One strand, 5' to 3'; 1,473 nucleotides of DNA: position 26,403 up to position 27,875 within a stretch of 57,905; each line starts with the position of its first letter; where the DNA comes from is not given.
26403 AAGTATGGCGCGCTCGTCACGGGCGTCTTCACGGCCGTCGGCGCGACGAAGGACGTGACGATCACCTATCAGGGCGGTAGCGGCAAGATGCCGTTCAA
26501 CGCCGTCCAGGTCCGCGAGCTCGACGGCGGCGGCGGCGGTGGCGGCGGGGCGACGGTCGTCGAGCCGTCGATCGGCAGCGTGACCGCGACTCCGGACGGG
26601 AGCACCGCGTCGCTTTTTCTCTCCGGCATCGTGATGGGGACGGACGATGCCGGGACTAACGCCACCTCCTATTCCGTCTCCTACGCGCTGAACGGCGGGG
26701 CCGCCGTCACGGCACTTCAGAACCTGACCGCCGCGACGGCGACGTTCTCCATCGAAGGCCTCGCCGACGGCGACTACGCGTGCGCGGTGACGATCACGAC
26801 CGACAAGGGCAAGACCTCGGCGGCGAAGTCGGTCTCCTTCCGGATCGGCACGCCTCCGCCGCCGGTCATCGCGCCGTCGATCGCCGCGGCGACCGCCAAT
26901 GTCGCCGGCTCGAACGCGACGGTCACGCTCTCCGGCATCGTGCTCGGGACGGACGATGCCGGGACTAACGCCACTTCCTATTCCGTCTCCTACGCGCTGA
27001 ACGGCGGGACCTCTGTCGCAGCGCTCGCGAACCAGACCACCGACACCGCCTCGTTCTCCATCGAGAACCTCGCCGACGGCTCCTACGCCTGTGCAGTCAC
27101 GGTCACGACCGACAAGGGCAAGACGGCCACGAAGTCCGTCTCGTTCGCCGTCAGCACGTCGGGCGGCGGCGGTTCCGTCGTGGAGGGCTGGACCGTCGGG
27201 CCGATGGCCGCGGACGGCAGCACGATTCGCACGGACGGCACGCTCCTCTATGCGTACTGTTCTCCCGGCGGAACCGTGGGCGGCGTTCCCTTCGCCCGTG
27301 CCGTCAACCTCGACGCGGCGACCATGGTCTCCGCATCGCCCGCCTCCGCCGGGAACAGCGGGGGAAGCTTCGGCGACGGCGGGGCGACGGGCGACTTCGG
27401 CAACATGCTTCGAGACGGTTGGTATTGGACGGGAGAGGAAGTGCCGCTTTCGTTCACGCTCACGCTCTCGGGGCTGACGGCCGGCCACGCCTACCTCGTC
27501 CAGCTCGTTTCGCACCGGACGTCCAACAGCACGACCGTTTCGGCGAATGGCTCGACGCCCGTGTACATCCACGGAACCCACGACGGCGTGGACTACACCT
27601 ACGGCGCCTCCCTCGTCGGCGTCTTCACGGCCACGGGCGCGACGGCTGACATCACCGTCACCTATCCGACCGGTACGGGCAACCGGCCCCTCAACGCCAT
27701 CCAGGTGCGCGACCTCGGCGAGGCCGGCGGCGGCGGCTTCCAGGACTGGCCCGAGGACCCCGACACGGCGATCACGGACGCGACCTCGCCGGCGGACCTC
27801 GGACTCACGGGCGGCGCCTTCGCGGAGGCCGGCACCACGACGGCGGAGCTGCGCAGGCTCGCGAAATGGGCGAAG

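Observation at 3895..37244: Two unassigned protein modules amplified to 12 and 13 copies across five neighbouring genes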

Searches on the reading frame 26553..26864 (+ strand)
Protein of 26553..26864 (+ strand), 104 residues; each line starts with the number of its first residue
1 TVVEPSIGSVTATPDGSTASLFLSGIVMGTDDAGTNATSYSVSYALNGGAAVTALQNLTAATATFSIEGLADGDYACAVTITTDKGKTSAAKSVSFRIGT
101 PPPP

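Call 13: search_solved_structures(query=A2, max_evalue=10)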
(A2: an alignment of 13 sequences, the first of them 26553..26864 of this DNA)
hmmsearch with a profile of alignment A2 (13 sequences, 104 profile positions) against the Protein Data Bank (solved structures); distinct sequences matched with E-value up to 10: 34.
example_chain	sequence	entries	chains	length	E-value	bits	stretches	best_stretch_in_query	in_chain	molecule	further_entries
6nz0_Z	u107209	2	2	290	5.1e-06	29.5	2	30-99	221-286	Dyslexia-associated protein KIAA0319-like protein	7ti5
6xi1_AAA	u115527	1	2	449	0.009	19.1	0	46-86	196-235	Flagellin hook IN motif family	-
4n5u_A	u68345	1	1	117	0.077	16.1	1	15-93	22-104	Receptor-type tyrosine-protein phosphatase F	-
2edx_A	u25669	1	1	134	0.095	15.8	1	15-94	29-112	Protein tyrosine phosphatase, receptor type, F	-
1wj3_A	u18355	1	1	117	0.13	15.3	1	33-91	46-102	KIAA1496 protein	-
9p4n_R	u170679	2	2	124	0.13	15.3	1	59-101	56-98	Dyslexia-associated protein KIAA0319-like protein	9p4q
6tpu_A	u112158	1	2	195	0.2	14.7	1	15-88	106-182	Receptor-type tyrosine-protein phosphatase F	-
6tpt_A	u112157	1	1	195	0.2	14.7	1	15-88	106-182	Receptor-type tyrosine-protein phosphatase F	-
7wpv_L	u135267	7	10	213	0.23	14.6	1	12-59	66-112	Fab14 light chain | Fab-14 light chain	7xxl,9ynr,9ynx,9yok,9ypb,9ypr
7kpn_Z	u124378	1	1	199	0.26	14.4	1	59-100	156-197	Dyslexia-associated protein KIAA0319-like protein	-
5mkc_A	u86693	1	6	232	0.29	14.2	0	10-35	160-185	Cell wall surface anchor family protein (Jo),Cell wall surface anchor family protein (In)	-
6tpw_A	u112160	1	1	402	0.33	14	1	15-87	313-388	Receptor-type tyrosine-protein phosphatase F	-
6jcq_R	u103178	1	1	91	0.34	14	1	59-98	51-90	Dyslexia-associated protein KIAA0319-like protein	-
6ihb_R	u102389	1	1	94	0.35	14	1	59-98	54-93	Dyslexia-associated protein KIAA0319-like protein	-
7wjx_R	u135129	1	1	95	0.35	13.9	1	59-98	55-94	Dyslexia-associated protein KIAA0319-like protein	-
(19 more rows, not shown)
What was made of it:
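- On Big_13 / PKD-like bacterial Ig domains (for the 100-aa module): The module profile matches a PDB KIAA0319L PKD chain at 5e-6 (call 13).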

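Call 53: search_protein_families(library=pfam, alignment_id=A2, max_evalue=0.01)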
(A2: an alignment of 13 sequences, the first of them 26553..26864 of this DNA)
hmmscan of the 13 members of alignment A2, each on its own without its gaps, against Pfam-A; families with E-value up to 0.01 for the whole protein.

A. member 1, window:26553-26864:+ (104 aa): 3 families
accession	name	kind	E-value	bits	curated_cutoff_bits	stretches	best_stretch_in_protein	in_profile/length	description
PF24421.1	Ig_J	-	0.00081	19.9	29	1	54-101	57-104/104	Tip attachment protein J, Ig-like domain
PF19077.6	Big_13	-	0.00086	20.2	27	1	36-99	37-101/102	Bacterial Ig-like domain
PF22352.2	K319L-like_PKD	-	0.0072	16.7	27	1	31-92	24-79/84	K319L-like, PKD domain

B. families by the number of members that match (of 13 scanned): 11 families
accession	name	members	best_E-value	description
PF19077.6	Big_13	8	1.1e-05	Bacterial Ig-like domain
PF22352.2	K319L-like_PKD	5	1.9e-07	K319L-like, PKD domain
PF24421.1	Ig_J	2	3.8e-05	Tip attachment protein J, Ig-like domain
PF02369.22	Big_1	2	0.00074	Bacterial Ig-like domain (group 1)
PF17996.7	CE2_N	2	0.00091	Carbohydrate esterase 2 N-terminal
PF07705.17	CARDB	2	0.0014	CARDB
PF23148.1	Gp77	1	0.00019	Podophage GP4 fiber-tail adaptor protein gp77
PF21158.3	flgK_1st_1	1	0.002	Flagellar hook-associated protein 1, D2-like domain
PF08204.17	V-set_CD47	1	0.0028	CD47 immunoglobulin-like domain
PF16389.11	DUF4998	1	0.0058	Domain of unknown function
PF00041.27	fn3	1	0.0086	Fibronectin type III domain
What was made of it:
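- On Big_13 / PKD-like bacterial Ig domains (for the 100-aa module): The one module tabulated individually scores 20.2 bits against the 27-bit cut-off (call 53).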

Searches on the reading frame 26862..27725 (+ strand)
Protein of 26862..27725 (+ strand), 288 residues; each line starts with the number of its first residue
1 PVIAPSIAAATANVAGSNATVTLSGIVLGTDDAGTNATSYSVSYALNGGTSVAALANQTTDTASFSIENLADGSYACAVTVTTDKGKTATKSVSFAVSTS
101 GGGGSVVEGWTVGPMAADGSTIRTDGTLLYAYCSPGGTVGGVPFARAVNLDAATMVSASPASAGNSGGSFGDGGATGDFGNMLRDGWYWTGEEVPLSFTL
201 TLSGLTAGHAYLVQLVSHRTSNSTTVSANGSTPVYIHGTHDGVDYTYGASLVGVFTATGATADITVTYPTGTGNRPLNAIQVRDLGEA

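Call 67: predict_structure(alignment_id=A7)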
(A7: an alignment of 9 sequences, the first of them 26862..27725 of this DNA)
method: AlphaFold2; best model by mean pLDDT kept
length: 288 residues; sequences in the alignment: 9
mean_pLDDT: 87.8   pTM: 0.64
mean pLDDT of the five models: 87.8, 82.3, 82.0, 80.4, 78.3
residues with pLDDT >= 90: 168; 70-90: 107; 50-70: 5; < 50: 8
segments of 3 or more residues with pLDDT < 50: 101-108
pLDDT, mean of each block of 10 residues (from residue 1): 93 84 95 96 95 96 92 89 98 80 44 84 92 94 91 86 82 86 92 87 90 92 84 82 87 85 91 91 87
secondary structure, 60 per line:
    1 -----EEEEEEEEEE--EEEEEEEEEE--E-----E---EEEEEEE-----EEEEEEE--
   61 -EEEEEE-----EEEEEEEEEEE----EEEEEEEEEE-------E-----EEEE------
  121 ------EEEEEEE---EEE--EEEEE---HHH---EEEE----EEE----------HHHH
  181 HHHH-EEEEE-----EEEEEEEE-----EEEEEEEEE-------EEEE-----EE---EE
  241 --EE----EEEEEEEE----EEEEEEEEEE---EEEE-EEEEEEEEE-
elements in order: E6-15 E18-27 E40-46 E52-58 E62-67 E73-83 E88-97 E111-114 E127-133 E137-139 E142-146 E156-159 E164-166 H177-184 E186-190 E196-203 E209-217 E225-228 E249-256 E261-270 E274-277 E279-287
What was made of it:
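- On Big_13 / PKD-like bacterial Ig domains (for the 100-aa module): In the AF2 model, residues 1-100 form 7 strands with block pLDDT 80-98 (call 67).
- Closest known: Big_13. Same: It models as a 7-strand Ig/Fn3-like sandwich (call 67).
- A second sub-type modelled with its Ig neighbour gives pLDDT 87.8 (call 67).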

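Call 69: fold_search(model_id=the predicted structure, library=pdb)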
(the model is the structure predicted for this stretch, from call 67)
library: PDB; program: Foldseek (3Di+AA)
matches with E <= 10: 1787; with E <= 0.001: 78
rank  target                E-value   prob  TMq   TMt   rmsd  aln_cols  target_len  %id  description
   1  2c26                  2.7e-06  1.00  0.25  0.28  16.8       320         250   12  Structural basis for the promiscuous specificity of the carbohydrate- binding modules from the beta-sandwich super famil (released 2005-10-18)
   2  6d8g_B                5.5e-06  1.00  0.31  0.13  14.8       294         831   12  D341A D367A calcium binding mutant of Bacteroides uniformis beta-glucuronidase 2 (released 2018-10-17)
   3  5uj6_A                6.2e-06  1.00  0.28  0.12  16.0       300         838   13  Crystal Structure of Bacteroides Uniformis beta-glucuronidase (released 2017-06-28)
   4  6bqm                  1.0e-05  0.99  0.20  0.14  15.3       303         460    7  Secreted serine protease VesC from Vibrio cholerae (released 2018-11-28)
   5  6d8g_A                1.2e-05  1.00  0.34  0.14  16.0       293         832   14  D341A D367A calcium binding mutant of Bacteroides uniformis beta-glucuronidase 2 (released 2018-10-17)
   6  4zmh_B                1.3e-05  0.99  0.24  0.11  13.1       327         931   12  Crystal structure of a five-domain GH115 alpha-Glucuronidase from the Marine Bacterium Saccharophagus degradans 2-40T (released 2016-05-04)
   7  4be5_A                4.5e-05  0.98  0.20  0.24  14.1       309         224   12  V. cholera biofilm scaffolding protein RbmA (released 2013-12-18)
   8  7byv_A                4.5e-05  0.97  0.23  0.17  14.1       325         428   13  Crystal structure of exo-beta-1,3-galactanase from Phanerochaete chrysosporium Pc1,3Gal43A E208Q with beta-1,3-galacto (released 2020-11-04)
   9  4zmh_A                5.0e-05  0.98  0.23  0.10  12.9       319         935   11  Crystal structure of a five-domain GH115 alpha-Glucuronidase from the Marine Bacterium Saccharophagus degradans 2-40T (released 2016-05-04)
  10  4be6_A                5.3e-05  0.97  0.19  0.23  14.4       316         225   11  V. cholera biofilm scaffolding protein RbmA (released 2013-12-18)
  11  9jsk_A                5.3e-05  0.97  0.26  0.18  19.1       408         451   12  Clostridium perfringens iota toxin pore Ib in prepore IV state (released 2025-05-14)
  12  4kkq_B                5.9e-05  0.98  0.20  0.24  14.1       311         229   12  Crystal structure of Vibrio cholerae RbmA (crystal form 1) (released 2013-05-22)
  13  7byx_A                7.7e-05  0.96  0.22  0.17  14.6       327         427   13  Crystal structure of exo-beta-1,3-galactanase from Phanerochaete chrysosporium Pc1,3Gal43A E208A with beta-1,3-galacto (released 2020-11-04)
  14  9jsf                  1.1e-04  0.97  0.27  0.17  18.4       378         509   15  Clostridium perfringens iota toxin pore Ib in prepore I state (released 2025-05-14)
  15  8q2h                  1.1e-04  0.90  0.24  0.08  21.5       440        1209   10  beta-galactosidase from Bacillus circulans (released 2024-10-16)
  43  8oty_B                4.6e-04  1.00  0.25  0.57   3.9       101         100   25  Crystal structure of the titin domain Fn3-90 (released 2023-08-23)
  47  6hyf_A                4.8e-04  1.00  0.25  0.57   3.7        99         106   19  Crystal structure of the third FNIII domain from rat beta4 integrin, a binding site for periaxin (released 2019-05-08)
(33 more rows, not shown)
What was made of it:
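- On Big_13 / PKD-like bacterial Ig domains (for the 100-aa module): Foldseek matches Fn3 domains (8oty, 6hyf, TMt 0.57) and the PKD-CBM44 entry (call 69).
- Closest known: PKD-CBM44 didomain. Same: It is the top structural match of the Ig-M1 unit (E 2.7e-6, call 69).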
